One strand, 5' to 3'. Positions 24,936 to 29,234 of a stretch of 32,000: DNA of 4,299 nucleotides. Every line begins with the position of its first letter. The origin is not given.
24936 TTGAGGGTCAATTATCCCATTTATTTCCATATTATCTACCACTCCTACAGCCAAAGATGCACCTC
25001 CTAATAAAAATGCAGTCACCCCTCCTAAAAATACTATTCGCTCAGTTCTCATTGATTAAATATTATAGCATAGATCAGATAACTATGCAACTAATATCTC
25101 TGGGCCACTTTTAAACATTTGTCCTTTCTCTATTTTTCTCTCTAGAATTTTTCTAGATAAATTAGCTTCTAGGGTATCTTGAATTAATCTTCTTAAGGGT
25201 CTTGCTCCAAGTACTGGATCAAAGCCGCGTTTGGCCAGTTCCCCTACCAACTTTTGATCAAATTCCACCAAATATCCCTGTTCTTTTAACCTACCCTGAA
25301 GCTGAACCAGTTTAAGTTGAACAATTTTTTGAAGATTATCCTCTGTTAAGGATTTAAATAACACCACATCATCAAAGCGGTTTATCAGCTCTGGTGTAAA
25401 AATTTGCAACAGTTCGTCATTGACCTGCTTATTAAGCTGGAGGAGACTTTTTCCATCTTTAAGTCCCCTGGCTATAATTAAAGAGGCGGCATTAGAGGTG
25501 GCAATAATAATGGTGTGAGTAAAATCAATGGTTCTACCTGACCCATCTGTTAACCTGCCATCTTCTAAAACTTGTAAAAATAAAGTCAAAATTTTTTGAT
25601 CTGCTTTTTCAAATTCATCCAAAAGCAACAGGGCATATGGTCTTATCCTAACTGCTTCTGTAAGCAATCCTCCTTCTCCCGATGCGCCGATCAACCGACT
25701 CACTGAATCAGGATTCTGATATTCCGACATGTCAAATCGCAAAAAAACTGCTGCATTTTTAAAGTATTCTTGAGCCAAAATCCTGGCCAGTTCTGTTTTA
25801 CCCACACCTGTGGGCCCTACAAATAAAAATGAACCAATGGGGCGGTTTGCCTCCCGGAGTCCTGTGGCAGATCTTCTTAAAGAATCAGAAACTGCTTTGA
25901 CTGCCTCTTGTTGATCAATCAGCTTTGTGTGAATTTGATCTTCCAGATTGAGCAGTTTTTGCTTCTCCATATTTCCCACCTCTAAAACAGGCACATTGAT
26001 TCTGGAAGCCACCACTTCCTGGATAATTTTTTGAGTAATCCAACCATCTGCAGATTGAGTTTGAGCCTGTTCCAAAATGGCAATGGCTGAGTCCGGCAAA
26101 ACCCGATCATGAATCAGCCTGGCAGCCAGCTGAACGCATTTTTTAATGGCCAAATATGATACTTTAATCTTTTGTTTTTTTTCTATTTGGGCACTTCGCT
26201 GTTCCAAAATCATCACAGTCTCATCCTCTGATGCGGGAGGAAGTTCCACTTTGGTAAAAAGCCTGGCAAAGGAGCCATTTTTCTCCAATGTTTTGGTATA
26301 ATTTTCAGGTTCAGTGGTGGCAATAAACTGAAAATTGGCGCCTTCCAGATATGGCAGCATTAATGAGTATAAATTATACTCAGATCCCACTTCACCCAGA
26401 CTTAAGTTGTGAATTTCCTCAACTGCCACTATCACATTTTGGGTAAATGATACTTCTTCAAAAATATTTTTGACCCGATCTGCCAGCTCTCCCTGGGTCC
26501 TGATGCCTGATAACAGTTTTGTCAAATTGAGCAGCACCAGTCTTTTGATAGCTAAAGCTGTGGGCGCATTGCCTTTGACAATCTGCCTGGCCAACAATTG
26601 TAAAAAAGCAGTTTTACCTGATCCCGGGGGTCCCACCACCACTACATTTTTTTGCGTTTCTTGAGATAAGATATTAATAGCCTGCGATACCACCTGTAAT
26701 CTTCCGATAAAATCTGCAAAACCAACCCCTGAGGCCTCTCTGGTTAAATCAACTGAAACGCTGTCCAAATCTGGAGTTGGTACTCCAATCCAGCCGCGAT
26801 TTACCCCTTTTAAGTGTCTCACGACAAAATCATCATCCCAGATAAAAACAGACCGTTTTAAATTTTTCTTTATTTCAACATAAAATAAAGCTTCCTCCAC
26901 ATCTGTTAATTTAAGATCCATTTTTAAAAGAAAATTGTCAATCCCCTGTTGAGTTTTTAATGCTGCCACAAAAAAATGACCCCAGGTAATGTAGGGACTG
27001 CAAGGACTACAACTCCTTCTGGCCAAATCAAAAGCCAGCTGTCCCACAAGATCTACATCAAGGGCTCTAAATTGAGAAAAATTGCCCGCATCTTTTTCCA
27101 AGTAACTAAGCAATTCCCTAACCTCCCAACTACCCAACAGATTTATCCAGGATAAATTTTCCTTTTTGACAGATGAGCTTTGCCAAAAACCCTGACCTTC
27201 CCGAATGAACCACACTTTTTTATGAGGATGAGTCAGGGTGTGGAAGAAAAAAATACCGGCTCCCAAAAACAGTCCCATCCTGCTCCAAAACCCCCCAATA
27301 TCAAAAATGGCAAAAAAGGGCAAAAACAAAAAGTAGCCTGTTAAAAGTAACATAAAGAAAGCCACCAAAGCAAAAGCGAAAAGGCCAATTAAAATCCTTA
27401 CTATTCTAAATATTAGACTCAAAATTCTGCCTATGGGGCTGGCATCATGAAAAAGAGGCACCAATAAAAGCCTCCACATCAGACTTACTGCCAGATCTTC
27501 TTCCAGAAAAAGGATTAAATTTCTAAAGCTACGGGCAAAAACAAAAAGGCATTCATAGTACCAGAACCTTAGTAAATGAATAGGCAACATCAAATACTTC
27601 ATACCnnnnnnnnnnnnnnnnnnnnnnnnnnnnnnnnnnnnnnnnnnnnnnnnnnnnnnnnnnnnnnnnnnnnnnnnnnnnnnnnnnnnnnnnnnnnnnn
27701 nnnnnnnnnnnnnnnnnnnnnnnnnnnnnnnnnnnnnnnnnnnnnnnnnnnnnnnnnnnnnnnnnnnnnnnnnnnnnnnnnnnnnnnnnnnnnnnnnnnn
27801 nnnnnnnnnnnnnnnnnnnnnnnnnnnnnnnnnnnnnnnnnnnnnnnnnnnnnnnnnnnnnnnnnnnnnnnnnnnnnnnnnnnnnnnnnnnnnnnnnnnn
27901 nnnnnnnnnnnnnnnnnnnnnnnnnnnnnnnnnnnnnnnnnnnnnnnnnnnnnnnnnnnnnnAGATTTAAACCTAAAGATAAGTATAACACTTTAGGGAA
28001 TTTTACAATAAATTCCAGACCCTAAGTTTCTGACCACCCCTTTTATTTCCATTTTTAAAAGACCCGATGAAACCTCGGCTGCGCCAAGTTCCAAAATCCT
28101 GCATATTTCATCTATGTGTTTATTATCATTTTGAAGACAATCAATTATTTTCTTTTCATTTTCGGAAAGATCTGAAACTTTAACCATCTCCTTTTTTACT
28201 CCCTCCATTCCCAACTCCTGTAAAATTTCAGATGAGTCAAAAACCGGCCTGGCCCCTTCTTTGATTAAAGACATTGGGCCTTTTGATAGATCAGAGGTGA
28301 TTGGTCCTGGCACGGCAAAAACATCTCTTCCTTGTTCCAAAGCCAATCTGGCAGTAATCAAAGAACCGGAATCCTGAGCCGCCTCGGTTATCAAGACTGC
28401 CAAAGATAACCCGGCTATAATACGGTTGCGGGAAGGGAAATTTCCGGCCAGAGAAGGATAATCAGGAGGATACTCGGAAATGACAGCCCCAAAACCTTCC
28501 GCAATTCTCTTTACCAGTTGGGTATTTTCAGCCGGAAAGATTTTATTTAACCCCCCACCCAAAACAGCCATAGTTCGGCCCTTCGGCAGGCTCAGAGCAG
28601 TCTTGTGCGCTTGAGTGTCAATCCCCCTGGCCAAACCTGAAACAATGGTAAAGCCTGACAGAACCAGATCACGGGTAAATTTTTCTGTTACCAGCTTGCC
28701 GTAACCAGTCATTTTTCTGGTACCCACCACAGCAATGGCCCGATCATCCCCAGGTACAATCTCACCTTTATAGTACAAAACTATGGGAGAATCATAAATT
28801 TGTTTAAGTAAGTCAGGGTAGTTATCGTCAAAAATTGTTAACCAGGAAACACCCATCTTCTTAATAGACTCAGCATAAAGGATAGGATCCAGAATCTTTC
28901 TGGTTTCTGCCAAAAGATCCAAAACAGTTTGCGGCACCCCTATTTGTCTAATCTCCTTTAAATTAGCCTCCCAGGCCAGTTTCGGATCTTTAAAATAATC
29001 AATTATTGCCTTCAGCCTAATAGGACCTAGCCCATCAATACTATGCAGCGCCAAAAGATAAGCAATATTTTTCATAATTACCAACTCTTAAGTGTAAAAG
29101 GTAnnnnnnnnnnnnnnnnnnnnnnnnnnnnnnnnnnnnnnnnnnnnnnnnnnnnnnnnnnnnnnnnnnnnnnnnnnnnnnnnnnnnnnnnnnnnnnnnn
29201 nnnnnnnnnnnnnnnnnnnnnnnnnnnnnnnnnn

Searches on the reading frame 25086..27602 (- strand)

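Call 18: search_protein_families(library=pfam, proteins=[window:25086-27602:-])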
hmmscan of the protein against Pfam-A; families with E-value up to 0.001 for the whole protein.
window:25086-27602:- (839 aa): 31 families (the best 25 are shown)
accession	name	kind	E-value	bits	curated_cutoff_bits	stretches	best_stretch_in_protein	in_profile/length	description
PF07724.20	AAA_2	-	3e-48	164.4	27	1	587-745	1-165/166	AAA domain (Cdc48 subfamily)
PF10431.15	ClpB_D2-small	-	9.1e-24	83.7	21.9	1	752-828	1-77/81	C-terminal, D2-small domain, of ClpB protein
PF00004.35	AAA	-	3.3e-18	66.8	21.2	2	321-447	2-125/131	ATPase family associated with various cellular activities (AAA)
PF07728.20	AAA_5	-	5.2e-13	49.6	22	1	592-707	2-125/139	AAA domain (dynein-related subfamily)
PF17871.7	AAA_lid_9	-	7.2e-10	39.2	22.8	1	458-516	1-59/104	AAA lid domain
PF13401.12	AAA_22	-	2.7e-09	37.9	27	1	315-405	3-98/130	AAA domain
PF20720.3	nSTAND3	-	1.7e-08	34.8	27.2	0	305-343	7-43/155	Novel STAND NTPase 3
PF13191.12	AAA_16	-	2.4e-08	35.1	32.6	1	303-345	7-52/167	AAA ATPase domain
PF01695.23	IstB_IS21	-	2.4e-08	34.2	24.1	1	593-681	96-181/238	IstB-like ATP binding protein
PF05496.18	RuvB_N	-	4.8e-08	33.4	27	0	568-614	12-58/159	Holliday junction DNA helicase RuvB P-loop domain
PF00158.32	Sigma54_activat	-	2.7e-07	30.9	20.2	1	586-707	19-146/168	Sigma-54 interaction domain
PF13238.12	AAA_18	-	5e-07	30.7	29.4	0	594-635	3-48/128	AAA domain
PF12775.13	AAA_7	-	7.3e-07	29.3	25.8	0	591-638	35-82/181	P-loop containing dynein motor region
PF04851.21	ResIII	-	8.3e-07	29.5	22.5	0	564-618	8-56/164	Type III restriction enzyme, res subunit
PF05729.18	NACHT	-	1.4e-06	28.6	26.7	0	320-348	3-31/167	NACHT domain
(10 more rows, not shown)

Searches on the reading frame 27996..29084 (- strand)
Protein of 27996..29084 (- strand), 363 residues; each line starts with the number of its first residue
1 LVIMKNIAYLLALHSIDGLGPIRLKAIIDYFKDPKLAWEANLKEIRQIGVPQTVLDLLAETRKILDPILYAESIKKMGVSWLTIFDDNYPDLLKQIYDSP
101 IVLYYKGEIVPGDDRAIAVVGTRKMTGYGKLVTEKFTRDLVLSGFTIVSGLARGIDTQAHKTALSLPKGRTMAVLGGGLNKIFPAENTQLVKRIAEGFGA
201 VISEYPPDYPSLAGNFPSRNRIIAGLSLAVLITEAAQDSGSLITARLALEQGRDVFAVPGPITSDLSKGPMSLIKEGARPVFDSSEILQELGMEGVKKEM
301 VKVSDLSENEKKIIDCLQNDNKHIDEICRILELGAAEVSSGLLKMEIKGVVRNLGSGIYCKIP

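Call 18: search_protein_families(library=pfam, proteins=[window:27996-29084:-])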
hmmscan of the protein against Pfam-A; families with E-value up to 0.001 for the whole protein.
window:27996-29084:- (363 aa): 2 families
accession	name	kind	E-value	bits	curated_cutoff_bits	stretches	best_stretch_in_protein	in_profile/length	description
PF02481.21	DNA_processg_A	-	2.4e-76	256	29.6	1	74-281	2-210/212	DNA recombination-mediator protein A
PF17782.7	DprA_WH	-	3.4e-09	37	22.9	1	305-354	9-58/61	DprA winged helix domain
